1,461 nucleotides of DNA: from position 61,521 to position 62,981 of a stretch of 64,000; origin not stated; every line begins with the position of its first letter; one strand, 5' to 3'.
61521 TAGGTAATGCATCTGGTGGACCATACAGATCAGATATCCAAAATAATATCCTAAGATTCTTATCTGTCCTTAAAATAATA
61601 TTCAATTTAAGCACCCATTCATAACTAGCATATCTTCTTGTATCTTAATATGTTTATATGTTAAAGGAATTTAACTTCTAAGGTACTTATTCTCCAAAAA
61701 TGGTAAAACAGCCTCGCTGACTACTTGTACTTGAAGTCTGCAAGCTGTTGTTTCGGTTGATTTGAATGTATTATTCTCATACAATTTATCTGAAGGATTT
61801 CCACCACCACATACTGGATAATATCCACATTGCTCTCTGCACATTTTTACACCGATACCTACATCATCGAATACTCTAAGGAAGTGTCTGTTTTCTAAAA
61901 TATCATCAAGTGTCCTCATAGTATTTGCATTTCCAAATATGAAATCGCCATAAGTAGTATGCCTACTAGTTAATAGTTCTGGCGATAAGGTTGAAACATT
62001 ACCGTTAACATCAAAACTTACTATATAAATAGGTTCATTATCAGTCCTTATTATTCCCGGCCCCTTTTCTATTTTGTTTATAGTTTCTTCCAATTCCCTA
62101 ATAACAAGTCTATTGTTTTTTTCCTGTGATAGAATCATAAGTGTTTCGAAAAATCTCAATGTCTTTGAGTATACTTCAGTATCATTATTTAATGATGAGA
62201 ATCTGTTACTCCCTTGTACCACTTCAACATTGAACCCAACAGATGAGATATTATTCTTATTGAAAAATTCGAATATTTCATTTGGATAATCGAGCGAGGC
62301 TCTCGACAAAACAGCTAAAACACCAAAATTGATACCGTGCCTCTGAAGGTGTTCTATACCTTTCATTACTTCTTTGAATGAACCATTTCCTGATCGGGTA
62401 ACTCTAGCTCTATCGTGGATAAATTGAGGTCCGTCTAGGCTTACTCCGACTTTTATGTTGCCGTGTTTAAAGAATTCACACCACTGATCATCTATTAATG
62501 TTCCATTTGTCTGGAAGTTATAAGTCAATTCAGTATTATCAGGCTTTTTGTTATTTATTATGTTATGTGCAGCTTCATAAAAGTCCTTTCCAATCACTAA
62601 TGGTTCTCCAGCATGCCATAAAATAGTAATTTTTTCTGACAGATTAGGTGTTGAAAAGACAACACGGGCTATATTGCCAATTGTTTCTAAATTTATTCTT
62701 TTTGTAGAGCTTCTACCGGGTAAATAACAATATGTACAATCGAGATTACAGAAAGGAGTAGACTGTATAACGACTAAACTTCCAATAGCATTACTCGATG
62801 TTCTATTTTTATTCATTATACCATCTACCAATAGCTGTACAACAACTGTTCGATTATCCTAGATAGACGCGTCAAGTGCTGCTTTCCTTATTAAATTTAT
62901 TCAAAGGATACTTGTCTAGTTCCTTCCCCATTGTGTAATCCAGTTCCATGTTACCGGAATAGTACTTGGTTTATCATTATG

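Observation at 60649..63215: Low-GC island after tRNA-Arg encodes a radical-SAM/SPASM RiPP-like cassette (peptide, maturase, HExxH protein)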

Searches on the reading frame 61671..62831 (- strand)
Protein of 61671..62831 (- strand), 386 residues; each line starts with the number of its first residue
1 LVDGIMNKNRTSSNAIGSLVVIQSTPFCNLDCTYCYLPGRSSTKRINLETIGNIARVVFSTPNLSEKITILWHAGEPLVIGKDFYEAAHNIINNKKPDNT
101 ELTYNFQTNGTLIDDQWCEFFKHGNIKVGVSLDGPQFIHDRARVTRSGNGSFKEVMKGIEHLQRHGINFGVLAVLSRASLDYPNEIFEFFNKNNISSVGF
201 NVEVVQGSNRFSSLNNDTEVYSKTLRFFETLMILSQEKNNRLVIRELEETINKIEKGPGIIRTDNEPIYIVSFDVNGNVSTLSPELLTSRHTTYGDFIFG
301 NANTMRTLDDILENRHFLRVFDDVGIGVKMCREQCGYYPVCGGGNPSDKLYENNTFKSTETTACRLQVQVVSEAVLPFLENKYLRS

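Call 4: search_protein_families(library=ncbifam, proteins=[window:61671-62831:-], max_evalue=0.01)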
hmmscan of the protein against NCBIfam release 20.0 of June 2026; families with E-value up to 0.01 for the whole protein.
window:61671-62831:- (386 aa): 63 families (the best 25 are shown)
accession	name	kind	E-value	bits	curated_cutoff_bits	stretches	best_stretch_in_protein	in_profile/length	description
TIGR04261.1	rSAM_GlyRichRpt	subfamily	4.2e-121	404.4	310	1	22-380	1-362/363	cyclophane-forming radical SAM/SPASM peptide maturase GrrM/OscB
NF041718.1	rSAM_phane_AMC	equivalog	2.7e-83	280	425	1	18-376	6-358/362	cyclophane-forming radical SAM peptide maturase AmcB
TIGR03942.1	sulfatase_rSAM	equivalog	4.9e-52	177.2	349.45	1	24-365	7-344/363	anaerobic sulfatase maturase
NF041298.1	rSAM_mat_DynA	equivalog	2.6e-45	154.9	450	1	21-347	4-323/356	dynobactin maturation radical SAM/SPASM protein DynA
NF041707.1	rSAM_YhhB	equivalog_domain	1.8e-44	152.2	445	1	21-373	5-360/369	cyclophane-forming radical SAM/SPASM peptide maturase YhhB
NF041300.1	rSAM_mat_DarW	exception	2.4e-36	125.5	650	1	13-367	36-388/415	radical SAM/SPASM peptide maturase DarW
NF038005.1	rSAM_mat_DarE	equivalog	5.9e-35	120.8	650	1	18-364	74-419/432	darobactin maturation radical SAM/SPASM protein DarE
NF010308.0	PRK13745.1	equivalog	7.4e-34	117.3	484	1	25-202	21-202/412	anaerobic sulfatase-maturation protein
NF010321.0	PRK13758.1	equivalog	3.8e-30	105.3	441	1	18-257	5-250/370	anaerobic sulfatase-maturase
TIGR04269.1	SAM_SPASM_FxsB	subfamily_domain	9.5e-29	100.5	370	1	22-358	6-346/363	FxsB family cyclophane-forming radical SAM/SPASM peptide maturase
NF047865.1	rSAM_PapB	equivalog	2.1e-28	99.5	340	1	22-256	7-239/330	PapB family radical SAM/SPASM ranthipeptide maturase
TIGR04163.1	rSAM_cobopep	equivalog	8.2e-28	97.3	375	1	19-246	65-291/428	peptide-modifying radical SAM enzyme CbpB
TIGR04083.1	rSAM_pep_methan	hypoth_equivalog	8.2e-28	97.3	300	1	20-355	2-320/376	TIGR04083 family peptide-modifying radical SAM enzyme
TIGR04068.1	rSAM_ocin_clost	equivalog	2.1e-25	89.6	500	1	19-253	85-327/462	Cys-rich peptide radical SAM maturase CcpM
TIGR03978.1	rSAM_paired_1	equivalog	2.3e-24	86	370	1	8-197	73-264/466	His-Xaa-Ser system radical SAM maturase HxsB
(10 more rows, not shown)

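Call 5: search_protein_families(library=pfam, proteins=[window:61671-62831:-], max_evalue=0.01)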
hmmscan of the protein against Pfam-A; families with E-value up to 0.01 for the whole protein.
window:61671-62831:- (386 aa): 1 family
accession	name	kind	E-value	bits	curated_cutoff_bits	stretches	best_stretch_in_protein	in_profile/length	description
PF04055.27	Radical_SAM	-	5.9e-19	69.3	29.5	1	23-188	2-164/166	Radical SAM superfamily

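Call 7: find_encoding_contigs(protein=window:61671-62831:-, flank=10000)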
Protein window:61671-62831:- (386 aa): no gene with exactly this product is on record in the collection.

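Call 8: find_encoding_contigs(protein=window:61671-62816:-, flank=10000)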
Protein window:61671-62816:- (381 aa): 23 contigs read that carry it; 6 places shown.
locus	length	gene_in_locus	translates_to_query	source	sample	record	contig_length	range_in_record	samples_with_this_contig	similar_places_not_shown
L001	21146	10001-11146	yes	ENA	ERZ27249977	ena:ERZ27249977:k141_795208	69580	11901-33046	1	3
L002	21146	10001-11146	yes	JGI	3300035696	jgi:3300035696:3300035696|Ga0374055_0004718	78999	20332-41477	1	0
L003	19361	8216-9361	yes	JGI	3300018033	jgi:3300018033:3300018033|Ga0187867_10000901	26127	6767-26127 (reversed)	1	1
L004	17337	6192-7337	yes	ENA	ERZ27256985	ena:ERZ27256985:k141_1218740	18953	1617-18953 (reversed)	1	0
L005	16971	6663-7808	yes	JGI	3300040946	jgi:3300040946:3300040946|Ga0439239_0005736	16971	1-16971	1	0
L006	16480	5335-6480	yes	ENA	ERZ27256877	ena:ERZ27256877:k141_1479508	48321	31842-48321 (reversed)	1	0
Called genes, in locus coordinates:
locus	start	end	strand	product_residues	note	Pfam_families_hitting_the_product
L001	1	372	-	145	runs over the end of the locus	PF04677:CwfJ_C_1 (weak), PF11969:DcpS_C (weak), PF01230:HIT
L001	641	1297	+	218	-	PF05050:Methyltransf_21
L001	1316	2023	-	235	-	PF02585:PIG-L (faint)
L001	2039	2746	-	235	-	PF01171:ATP_bind_3 (weak), PF06508:QueC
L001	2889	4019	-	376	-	PF00291:PALP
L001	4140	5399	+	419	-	PF05221:AdoHcyase, PF02826:2-Hacid_dh_C (weak), PF00670:AdoHcyase_NAD, PF07991:KARI_N (weak)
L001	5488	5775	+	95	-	-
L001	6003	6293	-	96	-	PF07441:BofA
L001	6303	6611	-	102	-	-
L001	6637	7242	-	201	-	-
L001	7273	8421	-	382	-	PF11999:Ice_binding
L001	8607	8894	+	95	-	-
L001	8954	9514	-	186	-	PF00293:NUDIX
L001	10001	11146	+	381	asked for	PF04055:Radical_SAM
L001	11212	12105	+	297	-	-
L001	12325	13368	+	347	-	PF00953:Glycos_transf_4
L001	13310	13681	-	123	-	-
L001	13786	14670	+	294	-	PF01261:AP_endonuc_2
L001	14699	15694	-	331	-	-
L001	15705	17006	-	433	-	PF01336:tRNA_anti-codon, PF00152:tRNA-synt_2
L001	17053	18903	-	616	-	PF09843:DUF2070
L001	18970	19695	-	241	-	PF01255:Prenyltransf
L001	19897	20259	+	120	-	-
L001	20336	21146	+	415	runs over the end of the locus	PF13191:AAA_16 (weak), PF00004:AAA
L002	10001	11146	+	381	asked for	PF04055:Radical_SAM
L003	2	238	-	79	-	?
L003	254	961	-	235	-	PF01171:ATP_bind_3 (weak), PF06508:QueC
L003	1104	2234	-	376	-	PF00291:PALP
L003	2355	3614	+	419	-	PF05221:AdoHcyase, PF02826:2-Hacid_dh_C (weak), PF00670:AdoHcyase_NAD, PF07991:KARI_N (weak)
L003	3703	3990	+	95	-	-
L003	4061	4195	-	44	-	-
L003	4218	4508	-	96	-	PF07441:BofA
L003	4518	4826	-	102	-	-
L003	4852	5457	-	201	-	-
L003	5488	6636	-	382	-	PF11999:Ice_binding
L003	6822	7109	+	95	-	-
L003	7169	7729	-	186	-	PF00293:NUDIX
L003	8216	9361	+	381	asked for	PF04055:Radical_SAM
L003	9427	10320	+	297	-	-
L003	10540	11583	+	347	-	PF00953:Glycos_transf_4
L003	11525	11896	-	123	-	-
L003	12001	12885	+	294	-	PF01261:AP_endonuc_2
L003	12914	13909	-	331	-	-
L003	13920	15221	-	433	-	PF01336:tRNA_anti-codon, PF00152:tRNA-synt_2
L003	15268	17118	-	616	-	PF09843:DUF2070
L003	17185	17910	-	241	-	PF01255:Prenyltransf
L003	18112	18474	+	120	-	-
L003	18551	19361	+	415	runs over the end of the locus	PF13191:AAA_16 (weak), PF00004:AAA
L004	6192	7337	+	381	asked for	PF04055:Radical_SAM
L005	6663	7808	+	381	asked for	PF04055:Radical_SAM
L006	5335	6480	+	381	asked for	PF04055:Radical_SAM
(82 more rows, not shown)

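Call 9: find_homologous_proteins(query=window:61671-62816:-, max_evalue=1e-20)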
Query window:61671-62816:- (381 aa): 1085 proteins with E <= 1e-20 among 3580 candidates; the best 120 are listed.
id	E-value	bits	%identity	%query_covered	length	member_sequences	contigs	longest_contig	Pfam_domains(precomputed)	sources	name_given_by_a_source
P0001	7.2e-257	869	100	100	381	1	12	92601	PF04055.28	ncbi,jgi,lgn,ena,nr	ncbi:MAG: cyclophane-forming radical SAM/SPASM peptide maturase GrrM/OscB [Candidatus Micrarchaeacea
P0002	1.5e-159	549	63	99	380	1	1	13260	PF04055.28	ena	-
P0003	1.3e-157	543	64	99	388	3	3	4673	PF04055.28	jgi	jgi:uncharacterized protein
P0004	8.7e-151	520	59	100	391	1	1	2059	PF04055.28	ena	-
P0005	3.6e-119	416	51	99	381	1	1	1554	PF04055.28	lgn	-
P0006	2.1e-112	394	47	100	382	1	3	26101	PF04055.28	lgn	-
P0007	5.8e-111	389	47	95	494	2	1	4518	PF04055.28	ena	-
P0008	2.7e-109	384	48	96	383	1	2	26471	PF04055.28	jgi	jgi:uncharacterized protein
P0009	9.7e-103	362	45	97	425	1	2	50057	PF04055.28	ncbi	-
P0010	2.7e-102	361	46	96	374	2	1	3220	PF04055.28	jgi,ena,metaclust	metaclust:\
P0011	4.5e-102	360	46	97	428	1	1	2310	PF04055.28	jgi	-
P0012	1.7e-101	358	46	95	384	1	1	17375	PF04055.28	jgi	jgi:uncharacterized protein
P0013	1.9e-101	358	46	98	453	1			PF04055.28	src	-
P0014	3.4e-101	357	45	96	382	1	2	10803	PF04055.28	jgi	jgi:uncharacterized protein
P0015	3.7e-101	357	45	96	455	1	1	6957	PF04055.28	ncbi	-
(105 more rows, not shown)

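Call 11: find_encoding_contigs(protein=P0002, flank=6000, max_places=3)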
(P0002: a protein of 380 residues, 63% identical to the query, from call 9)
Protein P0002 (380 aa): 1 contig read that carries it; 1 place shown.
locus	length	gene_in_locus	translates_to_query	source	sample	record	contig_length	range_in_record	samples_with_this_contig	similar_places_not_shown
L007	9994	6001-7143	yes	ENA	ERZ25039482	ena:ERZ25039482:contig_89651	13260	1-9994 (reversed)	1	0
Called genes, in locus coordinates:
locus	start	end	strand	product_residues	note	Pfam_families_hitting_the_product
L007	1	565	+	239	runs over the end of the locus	PF02683:DsbD_TM, PF13386:DsbD_2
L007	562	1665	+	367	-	PF00578:AhpC-TSA, PF08534:Redoxin, PF13905:Thioredoxin_8, PF17991:Thioredoxin_10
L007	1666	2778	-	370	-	PF00224:PK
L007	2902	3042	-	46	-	-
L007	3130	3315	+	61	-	PF05605:zf-Di19 (weak), PF09723:Zn_ribbon_8 (faint), PF12756:zf-C2H2_2 (faint), PF13465:zf-H2C2_2 (faint), PF18439:zf_UBZ (faint), PF18868:zf-C2H2_3rep (weak), PF00096:zf-C2H2 (weak), PF13912:zf-C2H2_6 (weak), +4 more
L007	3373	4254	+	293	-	-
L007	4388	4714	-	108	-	-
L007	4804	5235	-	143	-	PF01850:PIN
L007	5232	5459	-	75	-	-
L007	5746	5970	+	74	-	-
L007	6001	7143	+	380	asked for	PF04055:Radical_SAM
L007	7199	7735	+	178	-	-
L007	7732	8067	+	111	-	-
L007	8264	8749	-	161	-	-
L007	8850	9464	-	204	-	PF01022:HTH_5 (weak)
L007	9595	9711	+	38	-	-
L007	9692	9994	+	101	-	?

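Call 12: find_encoding_contigs(protein=P0003, flank=6000, max_places=3)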
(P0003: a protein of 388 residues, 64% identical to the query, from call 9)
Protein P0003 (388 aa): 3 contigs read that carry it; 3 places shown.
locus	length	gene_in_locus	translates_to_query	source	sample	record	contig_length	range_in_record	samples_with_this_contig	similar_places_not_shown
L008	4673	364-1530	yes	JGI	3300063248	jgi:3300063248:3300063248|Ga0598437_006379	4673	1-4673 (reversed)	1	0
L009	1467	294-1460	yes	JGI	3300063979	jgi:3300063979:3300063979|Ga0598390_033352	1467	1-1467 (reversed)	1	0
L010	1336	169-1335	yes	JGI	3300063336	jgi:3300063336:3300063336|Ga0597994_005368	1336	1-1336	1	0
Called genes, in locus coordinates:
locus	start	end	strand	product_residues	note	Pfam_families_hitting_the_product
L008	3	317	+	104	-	?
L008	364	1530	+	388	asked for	PF04055:Radical_SAM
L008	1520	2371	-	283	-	-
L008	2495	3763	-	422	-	PF04551:GcpE, PF26540:GcpE_C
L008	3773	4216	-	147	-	PF01894:YjbQ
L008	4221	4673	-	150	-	?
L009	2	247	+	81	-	?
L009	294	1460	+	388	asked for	PF04055:Radical_SAM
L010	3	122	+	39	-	?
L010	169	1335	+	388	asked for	PF04055:Radical_SAM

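Call 23: find_encoding_contigs(protein=P0006, flank=6000, max_places=2)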
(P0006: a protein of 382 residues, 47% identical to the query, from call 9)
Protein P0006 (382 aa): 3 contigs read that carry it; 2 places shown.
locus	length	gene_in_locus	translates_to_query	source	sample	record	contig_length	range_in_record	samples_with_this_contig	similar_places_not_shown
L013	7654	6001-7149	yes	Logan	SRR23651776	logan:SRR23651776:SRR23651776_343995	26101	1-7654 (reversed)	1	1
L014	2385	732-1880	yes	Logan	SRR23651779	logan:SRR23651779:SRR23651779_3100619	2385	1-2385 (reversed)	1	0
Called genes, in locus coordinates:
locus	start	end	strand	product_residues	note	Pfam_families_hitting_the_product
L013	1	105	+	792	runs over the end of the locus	PF13589:HATPase_c_3 (faint), PF02518:HATPase_c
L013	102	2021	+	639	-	-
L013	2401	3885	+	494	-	-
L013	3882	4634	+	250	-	-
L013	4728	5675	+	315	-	PF08443:RimK (faint), PF07478:Dala_Dala_lig_C (faint)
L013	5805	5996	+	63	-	-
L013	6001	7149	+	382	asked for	PF04055:Radical_SAM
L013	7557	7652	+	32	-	?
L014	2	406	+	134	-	?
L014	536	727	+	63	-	-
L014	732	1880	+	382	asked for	PF04055:Radical_SAM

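Call 24: find_encoding_contigs(protein=P0008, flank=6000, max_places=2)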
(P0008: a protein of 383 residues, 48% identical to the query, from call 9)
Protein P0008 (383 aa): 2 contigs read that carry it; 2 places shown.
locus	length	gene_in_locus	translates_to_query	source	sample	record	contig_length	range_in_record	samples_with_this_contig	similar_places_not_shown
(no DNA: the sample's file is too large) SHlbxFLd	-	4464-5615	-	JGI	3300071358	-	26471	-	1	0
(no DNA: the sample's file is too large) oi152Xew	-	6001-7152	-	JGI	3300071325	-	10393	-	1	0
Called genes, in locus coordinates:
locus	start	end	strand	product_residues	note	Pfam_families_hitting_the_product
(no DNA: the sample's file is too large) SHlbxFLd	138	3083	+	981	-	PF17874:TPR_MalT (faint), PF13174:TPR_6 (faint), PF00515:TPR_1 (faint), PF07719:TPR_2 (faint), PF13176:TPR_7 (faint), PF13181:TPR_8 (faint), PF13424:TPR_12, PF12770:CHAT, +1 more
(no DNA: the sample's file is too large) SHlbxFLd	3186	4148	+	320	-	PF02655:ATP-grasp_3 (faint), PF07478:Dala_Dala_lig_C (faint)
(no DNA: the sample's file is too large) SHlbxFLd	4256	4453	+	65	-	-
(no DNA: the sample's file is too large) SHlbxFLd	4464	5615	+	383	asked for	PF04055:Radical_SAM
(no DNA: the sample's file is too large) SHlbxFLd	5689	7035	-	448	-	PF13490:zf-HC2 (faint)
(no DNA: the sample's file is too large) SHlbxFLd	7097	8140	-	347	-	PF04542:Sigma70_r2 (weak)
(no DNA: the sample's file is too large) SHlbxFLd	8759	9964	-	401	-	PF14082:SduA_C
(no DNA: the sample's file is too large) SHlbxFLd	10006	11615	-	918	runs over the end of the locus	PF00176:SNF2-rel_dom (weak), PF00270:DEAD, PF04851:ResIII, PF13872:AAA_34 (faint), PF00271:Helicase_C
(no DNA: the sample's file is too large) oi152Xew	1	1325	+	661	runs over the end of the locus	PF02897:Peptidase_S9_N, PF26550:Tricorn_2nd, PF00561:Abhydrolase_1 (weak), PF00756:Esterase (weak), PF02129:Peptidase_S15, PF00326:Peptidase_S9, PF01738:DLH, PF20434:BD-FAE (weak), +4 more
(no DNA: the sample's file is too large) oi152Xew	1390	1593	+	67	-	-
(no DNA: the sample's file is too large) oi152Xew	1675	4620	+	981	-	PF17874:TPR_MalT (faint), PF13174:TPR_6 (faint), PF00515:TPR_1 (faint), PF07719:TPR_2 (faint), PF13176:TPR_7 (faint), PF13181:TPR_8 (faint), PF13424:TPR_12, PF12770:CHAT, +1 more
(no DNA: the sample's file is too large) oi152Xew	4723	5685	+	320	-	PF02655:ATP-grasp_3 (faint), PF07478:Dala_Dala_lig_C (faint)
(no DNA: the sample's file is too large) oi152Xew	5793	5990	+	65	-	-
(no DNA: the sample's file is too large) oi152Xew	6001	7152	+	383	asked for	PF04055:Radical_SAM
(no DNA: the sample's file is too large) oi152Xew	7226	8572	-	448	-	PF13490:zf-HC2 (faint)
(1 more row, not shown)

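Call 30: search_solved_structures(query=window:61671-62816:-, max_evalue=0.00001)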
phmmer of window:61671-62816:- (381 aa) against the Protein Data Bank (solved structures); distinct sequences matched with E-value up to 0.00001: 5.
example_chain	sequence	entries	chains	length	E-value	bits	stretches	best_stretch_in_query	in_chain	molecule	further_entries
4k36_A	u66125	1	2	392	1.3e-21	80.1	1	13-191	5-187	Anaerobic sulfatase-maturating enzyme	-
4k37_A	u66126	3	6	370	1.3e-21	80.1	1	13-191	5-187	Anaerobic sulfatase-maturating enzyme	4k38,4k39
9gm3_A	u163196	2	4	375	1.7e-18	69.9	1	16-366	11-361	ChlB radical SAM domain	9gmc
5wgg_A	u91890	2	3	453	1.1e-10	44.1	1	17-185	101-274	Radical SAM domain protein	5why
8vpo_A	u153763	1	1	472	8.8e-10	41.2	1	23-200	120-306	Radical SAM core domain-containing protein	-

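Call 35: find_related_loci(query=A3, collection=genome_contigs, flank=5000)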
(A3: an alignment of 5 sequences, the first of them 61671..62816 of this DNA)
Query A3 (381 aa) in genome_contigs; peptide patterns used: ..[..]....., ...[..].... (x = any residue, [..] = any of these).
481 stretches matched a pattern; 420 encode a relative of the query (tblastn E <= 1e-3); the best 80 are kept; 80 distinct loci.
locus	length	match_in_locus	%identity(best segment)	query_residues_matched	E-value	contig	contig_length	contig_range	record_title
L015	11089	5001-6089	45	14-376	4e-104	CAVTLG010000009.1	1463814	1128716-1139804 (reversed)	MAG: uncultured Chloroflexia bacterium isolate MFD06714.bin.2.100 genome assembly, contig: contig_48245, whole genome sh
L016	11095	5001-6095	45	14-378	8e-104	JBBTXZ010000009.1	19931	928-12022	MAG: Patescibacteria group bacterium isolate H51-bin030_1 H51_bin030_1_000000000009, whole genome shotgun sequence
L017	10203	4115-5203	44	15-378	1e-101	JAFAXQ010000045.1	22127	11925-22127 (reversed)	MAG: Ktedonobacteraceae bacterium isolate CP_BM_RX_R7_7 BM_RX_R7_k147_763197, whole genome shotgun sequence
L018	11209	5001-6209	40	14-378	3e-101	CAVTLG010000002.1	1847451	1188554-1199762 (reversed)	MAG: uncultured Chloroflexia bacterium isolate MFD06714.bin.2.100 genome assembly, contig: contig_16767, whole genome sh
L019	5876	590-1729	42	1-377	2e-101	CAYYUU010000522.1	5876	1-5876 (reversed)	MAG TPA_asm: uncultured Alcaligenaceae bacterium isolate SRP128890_co1_186 genome assembly, contig: NODE_18246_length_58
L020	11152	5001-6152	42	1-381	6e-101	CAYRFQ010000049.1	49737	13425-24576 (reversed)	MAG TPA_asm: uncultured Alcaligenaceae bacterium isolate SRP128890_co1_8 genome assembly, contig: NODE_1201_length_49737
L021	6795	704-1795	43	14-378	4e-101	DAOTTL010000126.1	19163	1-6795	MAG TPA_asm: Ktedonobacteraceae bacterium isolate B93_195 k193_510305, whole genome shotgun sequence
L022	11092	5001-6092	42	14-378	1e-99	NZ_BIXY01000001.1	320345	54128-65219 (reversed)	Dictyobacter arantiisoli strain Uno17 sequence001, whole genome shotgun sequence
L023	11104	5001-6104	45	8-375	1e-99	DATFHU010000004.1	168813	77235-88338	MAG TPA_asm: Candidatus Saccharimonadales bacterium isolate SMAG_U8697 k141_2320222, whole genome shotgun sequence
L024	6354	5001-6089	43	14-377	2e-99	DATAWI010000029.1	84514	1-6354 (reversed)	MAG TPA_asm: Acidobacteriaceae bacterium isolate SMAG_U5621 k141_1633190, whole genome shotgun sequence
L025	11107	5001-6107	44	14-379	7e-99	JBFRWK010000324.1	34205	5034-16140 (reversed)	MAG: Xenococcaceae cyanobacterium isolate 05_out_wi_poop_bin.3 05outWiPooB3_c_000002949310, whole genome shotgun sequenc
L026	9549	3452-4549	44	14-376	2e-98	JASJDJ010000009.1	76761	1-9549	MAG: Xenococcaceae cyanobacterium MO_188.B32 MO_188.c_153, whole genome shotgun sequence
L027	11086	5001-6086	42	14-377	3e-98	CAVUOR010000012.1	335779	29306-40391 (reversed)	MAG: uncultured Actinomycetota bacterium isolate MFD06092.bin.2.37 genome assembly, contig: contig_32921, whole genome s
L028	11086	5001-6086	42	14-377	9e-98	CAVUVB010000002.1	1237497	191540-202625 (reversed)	MAG: uncultured Actinomycetota bacterium isolate MFD01213.bin.2.152 genome assembly, contig: contig_124, whole genome sh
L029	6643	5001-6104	42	14-380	3e-97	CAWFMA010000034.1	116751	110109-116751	MAG: uncultured Verrucomicrobiae bacterium isolate MFD06298.bin.1.21 genome assembly, contig: contig_69917, whole genome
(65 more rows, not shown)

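Call 48: search_protein_families(library=pfam, proteins=[L008:1520-2371:-], max_evalue=10)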
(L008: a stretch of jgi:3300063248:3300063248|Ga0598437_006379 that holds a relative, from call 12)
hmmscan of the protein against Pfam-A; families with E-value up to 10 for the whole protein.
L008:1520-2371:- (283 aa): 4 families
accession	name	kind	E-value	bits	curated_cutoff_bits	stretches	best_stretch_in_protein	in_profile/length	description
PF24958.1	DUF7765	-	0.0045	17.5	27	1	52-126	21-93/102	Domain of unknown function (DUF7765)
PF10360.14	DUF2433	-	0.063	13.8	27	1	91-137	60-101/124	Protein of unknown function (DUF2433)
PF20369.3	DUF6664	-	0.12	13.5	27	1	47-87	34-74/105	Family of unknown function (DUF6664)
PF24643.1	DUF7637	-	0.46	11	27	1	232-273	60-99/112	Domain of unknown function (DUF7637)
